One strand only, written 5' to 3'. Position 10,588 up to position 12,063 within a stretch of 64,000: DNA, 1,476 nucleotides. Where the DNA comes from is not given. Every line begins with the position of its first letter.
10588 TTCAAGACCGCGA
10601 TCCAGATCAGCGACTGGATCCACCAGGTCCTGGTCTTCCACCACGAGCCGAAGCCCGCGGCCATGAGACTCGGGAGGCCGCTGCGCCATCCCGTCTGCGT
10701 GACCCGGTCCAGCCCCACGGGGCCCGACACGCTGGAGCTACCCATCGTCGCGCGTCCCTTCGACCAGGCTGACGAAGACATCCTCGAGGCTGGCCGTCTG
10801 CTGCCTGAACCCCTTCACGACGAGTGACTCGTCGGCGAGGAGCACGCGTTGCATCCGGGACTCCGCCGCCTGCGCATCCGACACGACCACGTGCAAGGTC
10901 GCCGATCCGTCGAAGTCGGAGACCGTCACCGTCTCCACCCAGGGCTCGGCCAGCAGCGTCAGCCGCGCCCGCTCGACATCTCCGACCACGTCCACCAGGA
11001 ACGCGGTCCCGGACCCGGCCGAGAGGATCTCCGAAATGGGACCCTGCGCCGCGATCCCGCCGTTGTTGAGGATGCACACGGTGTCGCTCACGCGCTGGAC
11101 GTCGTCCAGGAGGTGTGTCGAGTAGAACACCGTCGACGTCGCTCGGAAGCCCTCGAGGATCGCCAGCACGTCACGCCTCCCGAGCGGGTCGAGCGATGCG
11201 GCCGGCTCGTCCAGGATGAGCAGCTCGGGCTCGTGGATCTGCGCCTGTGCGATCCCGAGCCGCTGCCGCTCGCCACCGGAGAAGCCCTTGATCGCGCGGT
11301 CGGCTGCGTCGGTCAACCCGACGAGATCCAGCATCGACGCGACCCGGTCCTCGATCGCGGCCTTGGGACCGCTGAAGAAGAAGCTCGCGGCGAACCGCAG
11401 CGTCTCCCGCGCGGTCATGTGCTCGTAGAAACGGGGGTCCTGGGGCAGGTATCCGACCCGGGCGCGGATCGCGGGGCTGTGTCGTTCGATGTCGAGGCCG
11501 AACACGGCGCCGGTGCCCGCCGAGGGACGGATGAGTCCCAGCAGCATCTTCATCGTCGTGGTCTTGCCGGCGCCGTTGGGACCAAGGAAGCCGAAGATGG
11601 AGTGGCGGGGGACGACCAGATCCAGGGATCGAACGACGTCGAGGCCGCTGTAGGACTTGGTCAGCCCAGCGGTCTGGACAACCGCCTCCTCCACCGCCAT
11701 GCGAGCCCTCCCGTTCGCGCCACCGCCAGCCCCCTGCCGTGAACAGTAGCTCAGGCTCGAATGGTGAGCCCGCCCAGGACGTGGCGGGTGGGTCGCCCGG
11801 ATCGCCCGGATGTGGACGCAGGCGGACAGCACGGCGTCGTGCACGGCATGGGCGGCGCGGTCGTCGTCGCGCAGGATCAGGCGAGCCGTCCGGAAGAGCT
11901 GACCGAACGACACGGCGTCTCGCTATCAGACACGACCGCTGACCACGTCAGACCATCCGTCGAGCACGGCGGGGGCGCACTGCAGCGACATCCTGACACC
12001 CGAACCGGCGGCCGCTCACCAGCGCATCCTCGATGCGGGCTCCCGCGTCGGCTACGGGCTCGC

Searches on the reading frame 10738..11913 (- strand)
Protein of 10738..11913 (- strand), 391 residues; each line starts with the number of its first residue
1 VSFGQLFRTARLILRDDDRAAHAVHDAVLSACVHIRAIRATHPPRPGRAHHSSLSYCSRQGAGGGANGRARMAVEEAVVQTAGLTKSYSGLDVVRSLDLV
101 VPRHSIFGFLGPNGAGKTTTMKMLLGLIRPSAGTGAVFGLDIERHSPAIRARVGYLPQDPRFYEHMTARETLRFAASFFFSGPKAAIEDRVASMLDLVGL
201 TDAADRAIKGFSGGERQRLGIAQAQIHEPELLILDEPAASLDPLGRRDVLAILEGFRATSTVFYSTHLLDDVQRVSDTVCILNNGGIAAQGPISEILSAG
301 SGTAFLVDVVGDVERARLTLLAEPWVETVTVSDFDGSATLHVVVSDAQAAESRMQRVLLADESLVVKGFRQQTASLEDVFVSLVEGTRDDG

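Call 68: search_protein_families(library=pfam, proteins=[window:10738-11913:-], max_evalue=0.001)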
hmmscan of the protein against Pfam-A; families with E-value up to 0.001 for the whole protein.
window:10738-11913:- (391 aa): 3 families
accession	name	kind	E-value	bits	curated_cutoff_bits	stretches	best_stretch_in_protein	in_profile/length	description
PF00005.33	ABC_tran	-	3.1e-30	106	25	1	96-238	3-136/137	ABC transporter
PF13304.12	AAA_21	-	7.3e-06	26.7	27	0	107-130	2-28/304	AAA domain, putative AbiEii toxin, Type IV TA system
PF13732.12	DrrA1-3_C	-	0.00099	20.2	27.4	0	302-384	12-81/81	ATP-binding protein DrrA1-3-like, C-terminal domain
